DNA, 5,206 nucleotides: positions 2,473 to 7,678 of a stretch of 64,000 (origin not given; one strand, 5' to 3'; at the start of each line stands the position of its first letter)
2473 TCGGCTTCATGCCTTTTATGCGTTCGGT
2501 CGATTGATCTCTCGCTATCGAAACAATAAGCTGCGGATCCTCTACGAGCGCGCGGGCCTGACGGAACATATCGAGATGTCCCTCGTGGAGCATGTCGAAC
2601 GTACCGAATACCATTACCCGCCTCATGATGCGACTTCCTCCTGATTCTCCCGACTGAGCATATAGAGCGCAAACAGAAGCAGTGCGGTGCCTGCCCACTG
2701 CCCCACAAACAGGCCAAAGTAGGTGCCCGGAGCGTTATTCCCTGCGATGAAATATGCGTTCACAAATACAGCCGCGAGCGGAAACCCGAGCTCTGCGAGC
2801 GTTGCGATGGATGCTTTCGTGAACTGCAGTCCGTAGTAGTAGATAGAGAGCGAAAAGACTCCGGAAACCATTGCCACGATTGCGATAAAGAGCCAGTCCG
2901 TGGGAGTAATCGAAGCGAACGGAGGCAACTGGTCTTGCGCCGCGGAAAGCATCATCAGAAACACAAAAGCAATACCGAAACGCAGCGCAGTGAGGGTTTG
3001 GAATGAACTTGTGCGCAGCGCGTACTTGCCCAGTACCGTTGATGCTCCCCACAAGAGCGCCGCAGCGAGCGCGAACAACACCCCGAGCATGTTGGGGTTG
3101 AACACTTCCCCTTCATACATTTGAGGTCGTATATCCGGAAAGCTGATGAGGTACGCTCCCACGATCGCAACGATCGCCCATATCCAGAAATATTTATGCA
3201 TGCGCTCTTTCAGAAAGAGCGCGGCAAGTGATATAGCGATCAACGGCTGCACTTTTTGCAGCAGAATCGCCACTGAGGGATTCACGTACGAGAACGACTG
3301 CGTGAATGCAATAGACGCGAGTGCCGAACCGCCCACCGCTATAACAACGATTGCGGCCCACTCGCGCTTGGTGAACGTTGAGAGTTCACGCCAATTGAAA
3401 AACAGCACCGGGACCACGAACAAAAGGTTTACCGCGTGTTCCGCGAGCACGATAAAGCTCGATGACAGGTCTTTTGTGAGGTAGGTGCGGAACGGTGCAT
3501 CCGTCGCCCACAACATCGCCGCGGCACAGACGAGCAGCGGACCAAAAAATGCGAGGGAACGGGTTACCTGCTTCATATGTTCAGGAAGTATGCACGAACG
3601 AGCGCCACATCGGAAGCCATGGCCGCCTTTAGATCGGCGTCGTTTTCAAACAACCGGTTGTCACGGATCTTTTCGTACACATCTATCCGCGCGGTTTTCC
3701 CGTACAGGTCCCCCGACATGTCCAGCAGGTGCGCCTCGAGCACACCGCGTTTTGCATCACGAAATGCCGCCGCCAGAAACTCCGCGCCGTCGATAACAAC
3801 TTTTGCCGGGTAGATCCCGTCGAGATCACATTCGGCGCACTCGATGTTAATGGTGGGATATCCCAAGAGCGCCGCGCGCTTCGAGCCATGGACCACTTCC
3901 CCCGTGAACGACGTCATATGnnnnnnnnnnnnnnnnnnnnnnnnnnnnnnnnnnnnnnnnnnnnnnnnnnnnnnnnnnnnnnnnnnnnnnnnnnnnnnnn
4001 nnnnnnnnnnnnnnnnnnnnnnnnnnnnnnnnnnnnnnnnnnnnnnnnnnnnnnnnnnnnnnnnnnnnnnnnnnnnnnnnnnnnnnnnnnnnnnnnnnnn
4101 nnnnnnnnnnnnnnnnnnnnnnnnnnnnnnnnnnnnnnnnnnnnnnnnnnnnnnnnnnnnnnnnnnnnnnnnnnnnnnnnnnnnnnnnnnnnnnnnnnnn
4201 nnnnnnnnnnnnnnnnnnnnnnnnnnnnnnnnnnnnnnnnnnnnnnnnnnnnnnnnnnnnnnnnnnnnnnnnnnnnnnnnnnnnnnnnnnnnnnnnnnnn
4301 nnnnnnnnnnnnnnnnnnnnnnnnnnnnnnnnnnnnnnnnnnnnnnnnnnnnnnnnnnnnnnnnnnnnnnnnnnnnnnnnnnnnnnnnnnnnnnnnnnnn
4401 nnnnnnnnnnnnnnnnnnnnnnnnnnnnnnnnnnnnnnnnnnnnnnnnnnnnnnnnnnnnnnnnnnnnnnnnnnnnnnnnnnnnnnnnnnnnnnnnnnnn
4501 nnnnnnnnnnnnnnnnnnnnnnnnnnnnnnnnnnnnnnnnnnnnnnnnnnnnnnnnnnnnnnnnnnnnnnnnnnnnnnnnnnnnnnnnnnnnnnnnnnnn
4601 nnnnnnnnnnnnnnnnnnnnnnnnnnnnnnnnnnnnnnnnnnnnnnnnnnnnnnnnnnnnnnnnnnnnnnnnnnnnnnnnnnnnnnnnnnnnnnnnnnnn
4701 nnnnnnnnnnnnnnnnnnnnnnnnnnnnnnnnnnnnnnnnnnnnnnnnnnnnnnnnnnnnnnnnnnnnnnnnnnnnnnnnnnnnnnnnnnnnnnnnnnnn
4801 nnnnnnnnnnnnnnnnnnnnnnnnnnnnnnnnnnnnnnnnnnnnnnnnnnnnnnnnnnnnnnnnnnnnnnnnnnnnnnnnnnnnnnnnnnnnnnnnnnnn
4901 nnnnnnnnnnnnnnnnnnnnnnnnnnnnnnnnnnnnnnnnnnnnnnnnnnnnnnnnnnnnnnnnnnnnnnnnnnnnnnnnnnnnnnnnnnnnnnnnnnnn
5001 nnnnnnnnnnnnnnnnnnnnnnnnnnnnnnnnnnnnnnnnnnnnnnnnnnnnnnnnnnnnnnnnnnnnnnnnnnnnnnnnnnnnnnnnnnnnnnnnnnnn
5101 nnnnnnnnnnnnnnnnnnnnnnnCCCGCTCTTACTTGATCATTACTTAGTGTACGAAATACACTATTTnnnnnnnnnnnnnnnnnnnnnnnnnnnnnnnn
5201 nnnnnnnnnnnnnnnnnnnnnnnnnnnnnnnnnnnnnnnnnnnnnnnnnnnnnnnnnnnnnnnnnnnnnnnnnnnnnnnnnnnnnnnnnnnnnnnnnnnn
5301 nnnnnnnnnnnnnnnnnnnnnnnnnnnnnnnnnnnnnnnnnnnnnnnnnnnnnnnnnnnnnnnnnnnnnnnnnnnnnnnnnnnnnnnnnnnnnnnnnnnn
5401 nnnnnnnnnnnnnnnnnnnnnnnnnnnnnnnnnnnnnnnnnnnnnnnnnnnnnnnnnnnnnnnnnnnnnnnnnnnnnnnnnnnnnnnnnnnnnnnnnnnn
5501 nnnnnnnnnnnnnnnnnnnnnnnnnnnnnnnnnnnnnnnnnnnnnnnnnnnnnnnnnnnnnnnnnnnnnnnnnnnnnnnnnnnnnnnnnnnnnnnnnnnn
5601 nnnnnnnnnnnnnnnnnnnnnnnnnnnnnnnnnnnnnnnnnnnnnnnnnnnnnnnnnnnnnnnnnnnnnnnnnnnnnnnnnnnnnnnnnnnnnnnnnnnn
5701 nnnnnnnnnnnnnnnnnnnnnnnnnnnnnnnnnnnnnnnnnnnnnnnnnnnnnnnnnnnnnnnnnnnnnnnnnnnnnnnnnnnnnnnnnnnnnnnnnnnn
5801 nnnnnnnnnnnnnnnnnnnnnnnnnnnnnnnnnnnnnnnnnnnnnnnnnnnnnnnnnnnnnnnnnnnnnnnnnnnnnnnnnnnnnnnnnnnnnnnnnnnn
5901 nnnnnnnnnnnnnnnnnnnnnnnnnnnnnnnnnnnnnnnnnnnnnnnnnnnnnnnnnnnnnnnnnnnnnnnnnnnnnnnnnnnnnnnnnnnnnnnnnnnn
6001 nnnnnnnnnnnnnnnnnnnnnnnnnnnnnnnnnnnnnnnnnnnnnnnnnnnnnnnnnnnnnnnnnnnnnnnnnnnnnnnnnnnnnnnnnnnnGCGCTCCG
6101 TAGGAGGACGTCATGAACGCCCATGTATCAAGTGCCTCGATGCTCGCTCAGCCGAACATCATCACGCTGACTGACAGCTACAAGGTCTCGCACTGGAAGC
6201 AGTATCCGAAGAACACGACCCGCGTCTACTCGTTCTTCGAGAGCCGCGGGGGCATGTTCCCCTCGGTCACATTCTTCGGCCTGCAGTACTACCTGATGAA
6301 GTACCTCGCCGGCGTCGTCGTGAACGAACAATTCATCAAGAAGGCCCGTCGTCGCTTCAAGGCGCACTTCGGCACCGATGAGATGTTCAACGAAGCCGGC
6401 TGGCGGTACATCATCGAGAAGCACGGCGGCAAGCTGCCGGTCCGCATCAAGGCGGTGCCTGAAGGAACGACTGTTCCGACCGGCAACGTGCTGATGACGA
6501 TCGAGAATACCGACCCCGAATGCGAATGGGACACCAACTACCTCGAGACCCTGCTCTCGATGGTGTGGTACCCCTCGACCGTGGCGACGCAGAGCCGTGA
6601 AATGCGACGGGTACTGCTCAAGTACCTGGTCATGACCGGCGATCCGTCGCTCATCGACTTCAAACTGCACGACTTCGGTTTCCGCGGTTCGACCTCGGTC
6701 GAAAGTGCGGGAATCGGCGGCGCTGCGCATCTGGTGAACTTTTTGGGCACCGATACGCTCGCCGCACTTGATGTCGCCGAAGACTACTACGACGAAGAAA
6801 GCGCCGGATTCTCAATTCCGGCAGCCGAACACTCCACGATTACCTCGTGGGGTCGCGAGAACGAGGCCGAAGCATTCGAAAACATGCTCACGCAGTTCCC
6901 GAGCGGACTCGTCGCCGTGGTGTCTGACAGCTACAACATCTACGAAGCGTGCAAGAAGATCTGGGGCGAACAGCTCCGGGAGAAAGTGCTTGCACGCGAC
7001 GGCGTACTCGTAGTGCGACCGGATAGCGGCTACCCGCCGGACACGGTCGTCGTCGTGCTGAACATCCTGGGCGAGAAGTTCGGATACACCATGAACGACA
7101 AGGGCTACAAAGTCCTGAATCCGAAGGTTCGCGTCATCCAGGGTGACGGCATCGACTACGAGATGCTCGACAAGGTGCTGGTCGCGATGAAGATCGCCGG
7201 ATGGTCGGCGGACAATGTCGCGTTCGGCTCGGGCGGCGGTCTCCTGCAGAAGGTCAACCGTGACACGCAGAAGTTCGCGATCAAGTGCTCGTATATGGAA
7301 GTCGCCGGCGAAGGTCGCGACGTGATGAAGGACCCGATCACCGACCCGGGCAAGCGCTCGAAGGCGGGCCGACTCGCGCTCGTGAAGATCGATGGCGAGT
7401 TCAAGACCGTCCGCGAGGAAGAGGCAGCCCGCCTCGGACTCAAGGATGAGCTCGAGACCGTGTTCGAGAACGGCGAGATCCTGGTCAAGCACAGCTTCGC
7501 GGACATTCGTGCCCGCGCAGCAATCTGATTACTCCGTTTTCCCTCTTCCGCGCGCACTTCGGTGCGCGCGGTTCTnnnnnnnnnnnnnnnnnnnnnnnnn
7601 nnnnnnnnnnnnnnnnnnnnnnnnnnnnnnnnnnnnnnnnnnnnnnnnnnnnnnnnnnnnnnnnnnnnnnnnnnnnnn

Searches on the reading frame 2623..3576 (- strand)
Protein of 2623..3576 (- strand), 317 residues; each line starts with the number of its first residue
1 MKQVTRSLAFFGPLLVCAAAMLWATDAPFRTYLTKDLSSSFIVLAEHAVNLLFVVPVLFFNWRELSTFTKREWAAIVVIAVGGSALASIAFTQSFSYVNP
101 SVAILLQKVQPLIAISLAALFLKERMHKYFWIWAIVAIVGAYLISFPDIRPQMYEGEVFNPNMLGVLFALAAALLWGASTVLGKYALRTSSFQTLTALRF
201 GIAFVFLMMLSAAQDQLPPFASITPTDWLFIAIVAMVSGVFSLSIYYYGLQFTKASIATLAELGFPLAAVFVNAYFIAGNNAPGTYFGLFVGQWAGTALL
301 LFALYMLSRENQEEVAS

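Call 52: search_protein_families(library=pfam, proteins=[window:2623-3576:-], max_evalue=0.0001)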
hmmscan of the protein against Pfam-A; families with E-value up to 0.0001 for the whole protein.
window:2623-3576:- (317 aa): 1 family
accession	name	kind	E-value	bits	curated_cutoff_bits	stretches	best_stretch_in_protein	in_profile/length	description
PF00892.27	EamA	-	4.1e-36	124.7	28.2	2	11-145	2-134/135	EamA-like transporter family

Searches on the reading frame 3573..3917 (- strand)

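Call 77: search_protein_families(library=pfam, proteins=[window:3573-3917:-], max_evalue=0.001)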
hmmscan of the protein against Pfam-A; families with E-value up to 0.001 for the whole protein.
window:3573-3917:- (114 aa): 1 family
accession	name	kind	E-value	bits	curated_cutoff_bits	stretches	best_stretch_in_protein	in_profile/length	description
PF01687.23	Flavokinase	-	5.6e-23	81.9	19.6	1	3-111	6-124/124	Riboflavin kinase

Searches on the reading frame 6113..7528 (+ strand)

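Call 52: search_protein_families(library=pfam, proteins=[window:6113-7528:+], max_evalue=0.0001)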
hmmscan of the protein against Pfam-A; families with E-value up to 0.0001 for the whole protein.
window:6113-7528:+ (471 aa): 2 families
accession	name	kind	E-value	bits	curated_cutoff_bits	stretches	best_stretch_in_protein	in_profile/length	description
PF04095.22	NAPRTase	-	6e-57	193.6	20.8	1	183-454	1-238/239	Nicotinate phosphoribosyltransferase (NAPRTase) family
PF18127.6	NAMPT_N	-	1.7e-39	134.5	25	1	15-112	1-98/98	Nicotinamide phosphoribosyltransferase, N-terminal domain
